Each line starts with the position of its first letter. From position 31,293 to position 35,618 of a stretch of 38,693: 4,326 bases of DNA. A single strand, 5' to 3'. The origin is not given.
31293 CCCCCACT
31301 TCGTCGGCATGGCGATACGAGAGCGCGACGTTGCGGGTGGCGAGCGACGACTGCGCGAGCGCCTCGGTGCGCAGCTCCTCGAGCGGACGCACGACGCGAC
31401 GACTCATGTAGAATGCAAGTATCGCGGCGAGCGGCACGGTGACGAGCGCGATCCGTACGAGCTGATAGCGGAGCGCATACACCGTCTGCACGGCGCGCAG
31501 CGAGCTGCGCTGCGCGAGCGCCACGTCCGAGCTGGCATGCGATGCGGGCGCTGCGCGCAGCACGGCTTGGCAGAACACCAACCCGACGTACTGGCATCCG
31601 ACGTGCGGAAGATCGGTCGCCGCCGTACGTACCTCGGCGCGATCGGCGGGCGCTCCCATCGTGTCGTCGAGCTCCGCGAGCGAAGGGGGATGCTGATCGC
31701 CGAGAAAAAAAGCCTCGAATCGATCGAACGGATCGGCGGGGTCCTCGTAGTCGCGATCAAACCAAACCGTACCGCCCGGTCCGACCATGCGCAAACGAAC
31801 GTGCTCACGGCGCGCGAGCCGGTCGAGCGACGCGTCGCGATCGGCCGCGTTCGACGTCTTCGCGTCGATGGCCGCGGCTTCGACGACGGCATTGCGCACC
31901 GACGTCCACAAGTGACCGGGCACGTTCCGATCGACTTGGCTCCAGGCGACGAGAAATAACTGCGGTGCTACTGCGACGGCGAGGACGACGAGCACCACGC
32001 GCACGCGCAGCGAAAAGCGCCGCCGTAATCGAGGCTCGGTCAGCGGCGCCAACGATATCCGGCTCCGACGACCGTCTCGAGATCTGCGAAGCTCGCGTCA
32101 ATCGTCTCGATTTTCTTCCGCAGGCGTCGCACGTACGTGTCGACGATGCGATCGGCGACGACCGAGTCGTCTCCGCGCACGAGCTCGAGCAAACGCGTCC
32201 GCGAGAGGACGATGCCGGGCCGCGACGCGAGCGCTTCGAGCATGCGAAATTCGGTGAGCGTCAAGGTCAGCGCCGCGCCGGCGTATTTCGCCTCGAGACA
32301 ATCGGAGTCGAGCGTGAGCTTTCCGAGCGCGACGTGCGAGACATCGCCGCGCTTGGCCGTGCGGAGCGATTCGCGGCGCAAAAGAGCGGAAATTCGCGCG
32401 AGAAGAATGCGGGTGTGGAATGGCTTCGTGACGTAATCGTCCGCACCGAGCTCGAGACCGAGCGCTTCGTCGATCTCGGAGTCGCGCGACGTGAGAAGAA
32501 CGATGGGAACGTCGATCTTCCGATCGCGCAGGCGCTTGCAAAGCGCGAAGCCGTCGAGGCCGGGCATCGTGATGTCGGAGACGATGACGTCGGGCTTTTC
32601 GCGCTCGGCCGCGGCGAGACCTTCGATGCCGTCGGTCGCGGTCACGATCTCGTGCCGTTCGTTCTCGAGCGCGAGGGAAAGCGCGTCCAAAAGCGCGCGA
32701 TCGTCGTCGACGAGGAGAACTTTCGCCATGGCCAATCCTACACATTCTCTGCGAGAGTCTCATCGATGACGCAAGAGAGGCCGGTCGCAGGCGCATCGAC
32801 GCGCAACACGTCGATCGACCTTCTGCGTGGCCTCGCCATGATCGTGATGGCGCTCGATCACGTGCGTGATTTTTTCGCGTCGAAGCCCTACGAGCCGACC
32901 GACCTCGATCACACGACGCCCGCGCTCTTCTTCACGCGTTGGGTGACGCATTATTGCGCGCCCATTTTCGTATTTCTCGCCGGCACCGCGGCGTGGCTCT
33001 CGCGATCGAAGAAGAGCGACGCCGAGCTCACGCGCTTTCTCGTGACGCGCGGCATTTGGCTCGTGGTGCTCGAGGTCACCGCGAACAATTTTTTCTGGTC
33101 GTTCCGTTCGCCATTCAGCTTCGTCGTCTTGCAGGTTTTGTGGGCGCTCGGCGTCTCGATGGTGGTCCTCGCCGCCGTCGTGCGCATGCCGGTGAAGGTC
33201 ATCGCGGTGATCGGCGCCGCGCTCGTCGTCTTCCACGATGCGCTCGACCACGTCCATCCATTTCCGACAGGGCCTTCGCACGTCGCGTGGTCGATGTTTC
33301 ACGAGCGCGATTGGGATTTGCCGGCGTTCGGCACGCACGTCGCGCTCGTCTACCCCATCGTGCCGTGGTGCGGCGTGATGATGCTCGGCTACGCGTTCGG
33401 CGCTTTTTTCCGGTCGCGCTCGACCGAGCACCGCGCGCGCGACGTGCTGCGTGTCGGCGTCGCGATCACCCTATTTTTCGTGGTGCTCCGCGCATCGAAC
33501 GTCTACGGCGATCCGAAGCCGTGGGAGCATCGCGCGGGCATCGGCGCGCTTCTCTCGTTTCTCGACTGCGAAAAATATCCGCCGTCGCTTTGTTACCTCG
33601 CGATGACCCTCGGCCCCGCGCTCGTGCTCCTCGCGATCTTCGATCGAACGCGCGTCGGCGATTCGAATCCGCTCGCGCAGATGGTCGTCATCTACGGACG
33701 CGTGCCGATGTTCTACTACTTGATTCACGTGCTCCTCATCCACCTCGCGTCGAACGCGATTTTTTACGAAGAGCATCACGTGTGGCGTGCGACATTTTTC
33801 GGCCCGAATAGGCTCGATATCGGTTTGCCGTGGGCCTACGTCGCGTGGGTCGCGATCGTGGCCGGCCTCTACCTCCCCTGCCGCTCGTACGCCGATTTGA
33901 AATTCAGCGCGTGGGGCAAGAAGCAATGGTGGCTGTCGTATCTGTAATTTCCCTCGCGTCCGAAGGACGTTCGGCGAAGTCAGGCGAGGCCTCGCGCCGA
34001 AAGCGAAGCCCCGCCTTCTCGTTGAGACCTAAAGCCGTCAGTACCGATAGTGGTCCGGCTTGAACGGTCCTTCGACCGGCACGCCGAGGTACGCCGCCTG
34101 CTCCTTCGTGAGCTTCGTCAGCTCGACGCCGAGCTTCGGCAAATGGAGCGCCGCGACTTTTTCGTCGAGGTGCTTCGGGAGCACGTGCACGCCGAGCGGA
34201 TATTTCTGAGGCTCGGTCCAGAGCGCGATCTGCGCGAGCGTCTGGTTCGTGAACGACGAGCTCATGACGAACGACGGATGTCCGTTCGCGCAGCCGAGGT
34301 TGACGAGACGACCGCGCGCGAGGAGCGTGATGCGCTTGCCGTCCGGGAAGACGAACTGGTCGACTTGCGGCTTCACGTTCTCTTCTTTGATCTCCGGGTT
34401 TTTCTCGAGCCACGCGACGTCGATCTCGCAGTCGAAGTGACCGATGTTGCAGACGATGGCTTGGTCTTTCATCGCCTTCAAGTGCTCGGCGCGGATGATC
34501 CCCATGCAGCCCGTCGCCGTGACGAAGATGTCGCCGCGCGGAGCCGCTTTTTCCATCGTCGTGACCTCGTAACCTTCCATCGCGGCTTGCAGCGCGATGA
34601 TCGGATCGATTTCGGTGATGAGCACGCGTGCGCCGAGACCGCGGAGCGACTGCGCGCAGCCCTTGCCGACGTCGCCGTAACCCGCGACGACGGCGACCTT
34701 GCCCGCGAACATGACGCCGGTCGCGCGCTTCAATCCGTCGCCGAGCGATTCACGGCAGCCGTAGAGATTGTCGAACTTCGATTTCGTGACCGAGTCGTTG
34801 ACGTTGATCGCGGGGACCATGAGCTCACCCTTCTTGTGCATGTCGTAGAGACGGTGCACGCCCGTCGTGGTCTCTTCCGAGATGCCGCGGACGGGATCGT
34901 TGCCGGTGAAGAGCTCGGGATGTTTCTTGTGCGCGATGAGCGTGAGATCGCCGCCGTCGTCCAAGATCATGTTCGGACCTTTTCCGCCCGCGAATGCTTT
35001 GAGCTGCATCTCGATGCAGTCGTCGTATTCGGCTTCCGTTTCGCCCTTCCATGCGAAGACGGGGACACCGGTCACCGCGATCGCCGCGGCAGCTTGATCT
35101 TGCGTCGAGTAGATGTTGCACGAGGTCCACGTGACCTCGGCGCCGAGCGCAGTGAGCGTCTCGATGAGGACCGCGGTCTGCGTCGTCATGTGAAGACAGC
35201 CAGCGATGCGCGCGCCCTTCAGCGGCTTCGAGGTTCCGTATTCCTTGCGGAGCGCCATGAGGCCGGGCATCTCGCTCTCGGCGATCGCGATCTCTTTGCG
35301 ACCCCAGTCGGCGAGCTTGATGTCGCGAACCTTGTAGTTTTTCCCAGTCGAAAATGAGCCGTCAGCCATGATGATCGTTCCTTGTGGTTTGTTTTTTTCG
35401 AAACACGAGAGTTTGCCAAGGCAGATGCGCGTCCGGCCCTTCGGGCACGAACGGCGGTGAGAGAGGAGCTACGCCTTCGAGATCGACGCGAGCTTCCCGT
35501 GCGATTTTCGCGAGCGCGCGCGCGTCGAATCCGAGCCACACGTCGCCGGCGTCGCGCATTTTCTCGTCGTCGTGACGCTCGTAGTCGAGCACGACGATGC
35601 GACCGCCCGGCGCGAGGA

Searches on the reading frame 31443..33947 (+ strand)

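Call 8: search_protein_families(library=pfam, proteins=[window:31443-33947:+], max_evalue=0.001)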
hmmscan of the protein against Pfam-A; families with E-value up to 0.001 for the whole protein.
window:31443-33947:+ (834 aa): 3 families
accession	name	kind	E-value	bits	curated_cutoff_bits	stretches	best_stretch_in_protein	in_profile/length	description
PF07786.18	HGSNAT_cat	-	1.3e-18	67.8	22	1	454-663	1-191/222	Heparan-alpha-glucosaminide N-acetyltransferase, catalytic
PF10129.15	OpgC_C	-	2e-05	24.1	21.4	0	609-784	163-336/358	OpgC protein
PF05857.17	TraX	-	0.00094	19.6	25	1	458-602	2-128/217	TraX protein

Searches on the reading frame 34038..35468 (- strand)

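Call 8: search_protein_families(library=pfam, proteins=[window:34038-35468:-], max_evalue=0.001)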
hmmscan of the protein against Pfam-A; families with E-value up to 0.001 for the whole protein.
window:34038-35468:- (476 aa): 3 families
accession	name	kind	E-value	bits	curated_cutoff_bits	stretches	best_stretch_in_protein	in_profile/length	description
PF05221.23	AdoHcyase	-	1.8e-136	454.6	25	2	44-181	1-138/299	S-adenosyl-L-homocysteine hydrolase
PF00670.27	AdoHcyase_NAD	-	1.7e-80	269.3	27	1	234-396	1-162/162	S-adenosyl-L-homocysteine hydrolase, NAD binding domain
PF02826.25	2-Hacid_dh_C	-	9.4e-09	35.3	25.1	1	248-343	28-127/178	D-isomer specific 2-hydroxyacid dehydrogenase, NAD binding domain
